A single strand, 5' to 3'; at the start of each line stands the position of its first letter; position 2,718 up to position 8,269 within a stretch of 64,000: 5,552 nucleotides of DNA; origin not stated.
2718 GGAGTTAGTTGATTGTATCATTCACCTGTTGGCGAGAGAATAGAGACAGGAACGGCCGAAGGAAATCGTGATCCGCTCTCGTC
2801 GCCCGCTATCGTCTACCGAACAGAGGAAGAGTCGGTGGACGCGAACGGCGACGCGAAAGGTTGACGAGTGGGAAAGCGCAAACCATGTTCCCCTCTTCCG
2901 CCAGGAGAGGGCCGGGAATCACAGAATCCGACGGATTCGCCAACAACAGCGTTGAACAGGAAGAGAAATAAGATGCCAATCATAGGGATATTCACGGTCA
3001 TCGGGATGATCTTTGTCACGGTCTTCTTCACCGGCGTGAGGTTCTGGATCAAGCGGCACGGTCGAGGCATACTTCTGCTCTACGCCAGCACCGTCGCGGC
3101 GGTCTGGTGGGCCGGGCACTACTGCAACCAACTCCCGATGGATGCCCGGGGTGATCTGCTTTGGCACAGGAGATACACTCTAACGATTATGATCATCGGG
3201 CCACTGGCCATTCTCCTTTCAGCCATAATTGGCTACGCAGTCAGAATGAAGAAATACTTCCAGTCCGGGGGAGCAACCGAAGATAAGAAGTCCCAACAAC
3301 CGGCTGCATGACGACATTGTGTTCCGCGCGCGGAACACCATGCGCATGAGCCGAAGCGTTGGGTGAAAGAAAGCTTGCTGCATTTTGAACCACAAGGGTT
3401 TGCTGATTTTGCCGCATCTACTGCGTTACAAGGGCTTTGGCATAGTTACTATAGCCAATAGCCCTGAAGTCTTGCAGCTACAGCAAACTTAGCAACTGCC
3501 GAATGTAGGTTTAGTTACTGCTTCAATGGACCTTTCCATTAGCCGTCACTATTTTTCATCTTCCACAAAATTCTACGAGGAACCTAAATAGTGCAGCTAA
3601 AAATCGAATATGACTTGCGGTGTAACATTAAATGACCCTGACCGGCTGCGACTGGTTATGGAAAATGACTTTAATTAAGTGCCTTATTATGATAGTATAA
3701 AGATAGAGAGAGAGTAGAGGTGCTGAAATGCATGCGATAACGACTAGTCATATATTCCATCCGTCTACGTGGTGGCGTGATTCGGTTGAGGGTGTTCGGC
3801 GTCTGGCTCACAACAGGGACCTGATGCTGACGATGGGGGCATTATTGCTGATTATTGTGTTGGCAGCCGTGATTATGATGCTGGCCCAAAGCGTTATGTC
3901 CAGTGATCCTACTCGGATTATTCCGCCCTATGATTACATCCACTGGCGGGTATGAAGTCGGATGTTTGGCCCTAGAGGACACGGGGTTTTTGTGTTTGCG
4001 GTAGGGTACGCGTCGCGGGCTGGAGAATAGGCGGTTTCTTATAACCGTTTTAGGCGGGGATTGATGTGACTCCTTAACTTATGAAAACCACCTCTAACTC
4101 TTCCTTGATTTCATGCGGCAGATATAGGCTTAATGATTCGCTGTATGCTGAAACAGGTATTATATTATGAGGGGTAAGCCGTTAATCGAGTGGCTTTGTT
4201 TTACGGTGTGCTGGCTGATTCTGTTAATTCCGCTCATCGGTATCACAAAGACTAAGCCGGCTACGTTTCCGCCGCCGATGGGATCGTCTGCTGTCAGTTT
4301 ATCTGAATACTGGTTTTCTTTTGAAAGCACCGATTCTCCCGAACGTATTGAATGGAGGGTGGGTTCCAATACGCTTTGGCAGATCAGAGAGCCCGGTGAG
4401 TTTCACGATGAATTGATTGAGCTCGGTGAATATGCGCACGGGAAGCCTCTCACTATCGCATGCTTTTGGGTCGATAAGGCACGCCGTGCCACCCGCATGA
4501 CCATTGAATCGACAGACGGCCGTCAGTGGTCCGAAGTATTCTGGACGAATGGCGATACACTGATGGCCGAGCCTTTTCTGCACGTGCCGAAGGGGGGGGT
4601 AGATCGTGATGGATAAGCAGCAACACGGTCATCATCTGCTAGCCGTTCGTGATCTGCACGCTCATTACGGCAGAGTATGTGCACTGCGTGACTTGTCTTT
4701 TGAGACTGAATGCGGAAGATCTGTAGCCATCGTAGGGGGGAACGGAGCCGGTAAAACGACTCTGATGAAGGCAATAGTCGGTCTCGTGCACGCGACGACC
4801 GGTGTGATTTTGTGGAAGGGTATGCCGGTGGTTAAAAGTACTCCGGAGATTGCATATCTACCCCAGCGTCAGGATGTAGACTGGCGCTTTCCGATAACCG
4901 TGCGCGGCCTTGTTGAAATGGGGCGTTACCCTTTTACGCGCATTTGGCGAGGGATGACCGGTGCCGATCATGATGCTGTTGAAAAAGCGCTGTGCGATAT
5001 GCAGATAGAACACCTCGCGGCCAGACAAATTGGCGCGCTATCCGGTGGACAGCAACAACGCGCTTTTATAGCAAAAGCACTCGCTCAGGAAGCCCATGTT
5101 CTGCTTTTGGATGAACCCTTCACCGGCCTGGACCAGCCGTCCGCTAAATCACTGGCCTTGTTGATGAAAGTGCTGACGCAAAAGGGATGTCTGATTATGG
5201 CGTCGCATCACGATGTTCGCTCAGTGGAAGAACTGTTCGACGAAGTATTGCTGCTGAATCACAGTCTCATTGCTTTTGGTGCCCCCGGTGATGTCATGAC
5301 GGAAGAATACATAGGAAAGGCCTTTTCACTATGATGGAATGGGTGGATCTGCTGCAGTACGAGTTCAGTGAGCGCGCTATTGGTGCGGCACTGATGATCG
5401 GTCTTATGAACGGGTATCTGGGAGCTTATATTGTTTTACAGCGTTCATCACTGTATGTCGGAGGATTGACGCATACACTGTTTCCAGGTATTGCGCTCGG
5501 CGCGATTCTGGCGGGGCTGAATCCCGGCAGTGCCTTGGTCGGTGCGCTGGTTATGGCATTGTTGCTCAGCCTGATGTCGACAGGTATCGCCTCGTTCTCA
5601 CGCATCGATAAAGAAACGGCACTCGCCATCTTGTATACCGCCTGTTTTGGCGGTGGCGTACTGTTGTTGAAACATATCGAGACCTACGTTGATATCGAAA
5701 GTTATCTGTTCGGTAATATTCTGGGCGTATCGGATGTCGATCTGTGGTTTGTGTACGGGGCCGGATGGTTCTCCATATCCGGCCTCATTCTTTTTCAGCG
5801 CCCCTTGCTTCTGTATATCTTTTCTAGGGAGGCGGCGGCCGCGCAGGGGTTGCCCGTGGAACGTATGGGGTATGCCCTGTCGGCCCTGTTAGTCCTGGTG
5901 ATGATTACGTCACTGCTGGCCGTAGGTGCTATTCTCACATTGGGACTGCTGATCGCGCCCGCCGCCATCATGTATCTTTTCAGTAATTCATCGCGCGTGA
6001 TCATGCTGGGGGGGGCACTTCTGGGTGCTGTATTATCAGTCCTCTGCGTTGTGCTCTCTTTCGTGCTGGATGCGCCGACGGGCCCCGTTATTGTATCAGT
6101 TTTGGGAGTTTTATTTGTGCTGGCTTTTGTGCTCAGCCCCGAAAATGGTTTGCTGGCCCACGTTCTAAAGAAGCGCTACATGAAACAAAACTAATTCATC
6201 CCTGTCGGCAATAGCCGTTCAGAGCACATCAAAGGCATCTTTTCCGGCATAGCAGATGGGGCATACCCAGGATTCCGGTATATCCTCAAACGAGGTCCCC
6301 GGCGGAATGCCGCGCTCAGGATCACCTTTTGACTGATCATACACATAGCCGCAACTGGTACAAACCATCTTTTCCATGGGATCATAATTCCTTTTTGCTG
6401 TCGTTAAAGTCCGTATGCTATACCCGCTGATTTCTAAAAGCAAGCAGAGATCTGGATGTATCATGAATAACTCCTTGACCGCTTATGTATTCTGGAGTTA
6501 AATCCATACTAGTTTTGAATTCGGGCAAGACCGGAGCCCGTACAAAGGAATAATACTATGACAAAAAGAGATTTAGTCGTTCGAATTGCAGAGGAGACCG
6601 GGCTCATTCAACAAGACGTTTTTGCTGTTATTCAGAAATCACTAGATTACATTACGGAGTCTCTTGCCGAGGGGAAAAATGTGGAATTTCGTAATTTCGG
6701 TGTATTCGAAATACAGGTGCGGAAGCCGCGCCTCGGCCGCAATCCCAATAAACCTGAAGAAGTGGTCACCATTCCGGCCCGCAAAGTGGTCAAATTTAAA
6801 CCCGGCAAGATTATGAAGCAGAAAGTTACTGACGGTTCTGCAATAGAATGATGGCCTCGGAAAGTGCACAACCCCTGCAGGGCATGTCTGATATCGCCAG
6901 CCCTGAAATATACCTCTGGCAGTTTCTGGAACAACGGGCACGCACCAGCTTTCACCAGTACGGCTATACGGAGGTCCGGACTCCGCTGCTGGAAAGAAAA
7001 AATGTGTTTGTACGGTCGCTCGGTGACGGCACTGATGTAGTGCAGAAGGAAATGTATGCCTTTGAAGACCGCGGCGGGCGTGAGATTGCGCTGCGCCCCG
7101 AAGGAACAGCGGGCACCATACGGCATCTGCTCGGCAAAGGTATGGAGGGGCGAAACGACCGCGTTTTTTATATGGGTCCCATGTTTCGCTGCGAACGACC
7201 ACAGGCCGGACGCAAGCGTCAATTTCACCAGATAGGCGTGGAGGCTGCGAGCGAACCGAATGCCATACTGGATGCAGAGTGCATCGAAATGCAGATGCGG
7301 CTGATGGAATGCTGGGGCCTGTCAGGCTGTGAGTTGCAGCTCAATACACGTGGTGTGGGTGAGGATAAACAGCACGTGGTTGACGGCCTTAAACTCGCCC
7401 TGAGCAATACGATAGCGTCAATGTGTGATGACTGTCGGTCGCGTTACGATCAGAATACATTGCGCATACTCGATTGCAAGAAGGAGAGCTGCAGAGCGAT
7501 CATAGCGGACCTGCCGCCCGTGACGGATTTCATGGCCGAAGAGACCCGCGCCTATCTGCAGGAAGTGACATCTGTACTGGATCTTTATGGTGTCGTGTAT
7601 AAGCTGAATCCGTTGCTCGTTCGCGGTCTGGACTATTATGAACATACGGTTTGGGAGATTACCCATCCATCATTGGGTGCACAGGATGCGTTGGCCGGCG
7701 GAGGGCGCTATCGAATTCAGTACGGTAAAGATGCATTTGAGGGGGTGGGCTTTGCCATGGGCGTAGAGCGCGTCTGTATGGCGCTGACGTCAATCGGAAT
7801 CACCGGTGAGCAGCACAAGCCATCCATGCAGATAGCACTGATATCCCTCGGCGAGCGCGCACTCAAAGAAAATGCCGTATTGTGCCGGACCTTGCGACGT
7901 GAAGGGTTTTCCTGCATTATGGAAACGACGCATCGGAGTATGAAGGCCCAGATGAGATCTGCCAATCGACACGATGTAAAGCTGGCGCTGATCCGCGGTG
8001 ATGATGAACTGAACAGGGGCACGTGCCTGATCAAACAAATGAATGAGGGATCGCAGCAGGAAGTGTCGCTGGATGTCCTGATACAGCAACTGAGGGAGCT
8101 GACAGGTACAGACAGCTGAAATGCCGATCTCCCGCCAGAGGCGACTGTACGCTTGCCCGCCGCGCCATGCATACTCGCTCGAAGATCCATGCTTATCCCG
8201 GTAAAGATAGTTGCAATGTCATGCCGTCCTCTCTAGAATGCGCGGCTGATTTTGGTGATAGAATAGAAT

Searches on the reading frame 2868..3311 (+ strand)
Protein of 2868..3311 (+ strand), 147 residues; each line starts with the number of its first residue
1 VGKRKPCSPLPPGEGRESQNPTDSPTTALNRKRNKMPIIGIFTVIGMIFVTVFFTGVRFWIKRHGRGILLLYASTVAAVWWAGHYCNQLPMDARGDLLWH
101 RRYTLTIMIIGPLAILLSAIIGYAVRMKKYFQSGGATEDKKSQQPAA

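Call 88: search_protein_families(library=pfam, proteins=[window:2868-3311:+], max_evalue=0.01)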
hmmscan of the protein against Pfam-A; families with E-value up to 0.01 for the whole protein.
window:2868-3311:+ (147 aa): 1 family
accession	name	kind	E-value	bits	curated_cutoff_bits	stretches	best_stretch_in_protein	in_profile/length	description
PF10131.15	PTPS_related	-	0.0027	16.7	26.4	1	44-121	208-279/621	6-pyruvoyl-tetrahydropterin synthase related domain; membrane protein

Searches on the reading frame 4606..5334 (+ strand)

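Call 23: search_protein_families(library=pfam, proteins=[window:4606-5334:+], max_evalue=0.0001)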
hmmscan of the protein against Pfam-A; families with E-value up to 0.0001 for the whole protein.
window:4606-5334:+ (242 aa): 3 families
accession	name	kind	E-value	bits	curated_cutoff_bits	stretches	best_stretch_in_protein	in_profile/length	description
PF00005.33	ABC_tran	-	3.8e-28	99.2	25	1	27-172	1-136/137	ABC transporter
PF13304.12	AAA_21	-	5.6e-10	40.2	27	0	138-203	231-300/304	AAA domain, putative AbiEii toxin, Type IV TA system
PF02463.25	SMC_N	-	5.2e-05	23.2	40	0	39-57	26-44/220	RecF/RecN/SMC N terminal domain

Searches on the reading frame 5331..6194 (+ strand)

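Call 23: search_protein_families(library=pfam, proteins=[window:5331-6194:+], max_evalue=0.0001)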
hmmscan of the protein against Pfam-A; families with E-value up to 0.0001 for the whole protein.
window:5331-6194:+ (287 aa): 2 families
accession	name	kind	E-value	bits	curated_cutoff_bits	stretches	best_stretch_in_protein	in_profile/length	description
PF00950.22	ABC-3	-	5.7e-53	180.5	20.1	1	9-268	1-257/258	ABC 3 transport family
PF01032.23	FecCD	-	3.9e-09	36.4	26.5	1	57-267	95-309/311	FecCD transport family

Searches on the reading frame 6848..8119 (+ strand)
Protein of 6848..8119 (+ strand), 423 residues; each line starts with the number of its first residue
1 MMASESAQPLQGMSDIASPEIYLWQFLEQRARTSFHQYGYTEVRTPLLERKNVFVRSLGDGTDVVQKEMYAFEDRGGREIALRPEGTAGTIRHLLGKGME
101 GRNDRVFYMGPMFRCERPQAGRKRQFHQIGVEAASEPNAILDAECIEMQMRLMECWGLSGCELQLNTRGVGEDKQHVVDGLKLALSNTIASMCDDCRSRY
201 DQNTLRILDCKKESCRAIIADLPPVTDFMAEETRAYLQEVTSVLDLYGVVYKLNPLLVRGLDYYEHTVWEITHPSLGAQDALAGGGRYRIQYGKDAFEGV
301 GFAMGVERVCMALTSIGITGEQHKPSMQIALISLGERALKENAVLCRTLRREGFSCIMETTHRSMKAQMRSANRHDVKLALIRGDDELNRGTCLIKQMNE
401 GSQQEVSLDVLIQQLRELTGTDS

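Call 23: search_protein_families(library=pfam, proteins=[window:6848-8119:+], max_evalue=0.0001)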
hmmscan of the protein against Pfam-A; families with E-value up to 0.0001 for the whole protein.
window:6848-8119:+ (423 aa): 5 families
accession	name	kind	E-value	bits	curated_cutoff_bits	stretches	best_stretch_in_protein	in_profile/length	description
PF13393.11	tRNA-synt_His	-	1.3e-33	117.1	25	1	12-309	1-308/308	Histidyl-tRNA synthetase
PF03129.25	HGTP_anticodon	-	1.4e-11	44.9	21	1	328-417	1-93/94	Anticodon binding domain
PF00587.30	tRNA-synt_2b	-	1.8e-09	38.4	29.3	1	70-280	1-129/179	tRNA synthetase class II core domain (G, H, P, S and T)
PF01409.25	tRNA-synt_2d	-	9.7e-07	28.9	19.8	1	28-130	23-129/246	tRNA synthetases class II core domain (F)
PF00152.25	tRNA-synt_2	-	4.2e-06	26.5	25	0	101-134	89-122/308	tRNA synthetases class II (D, K and N)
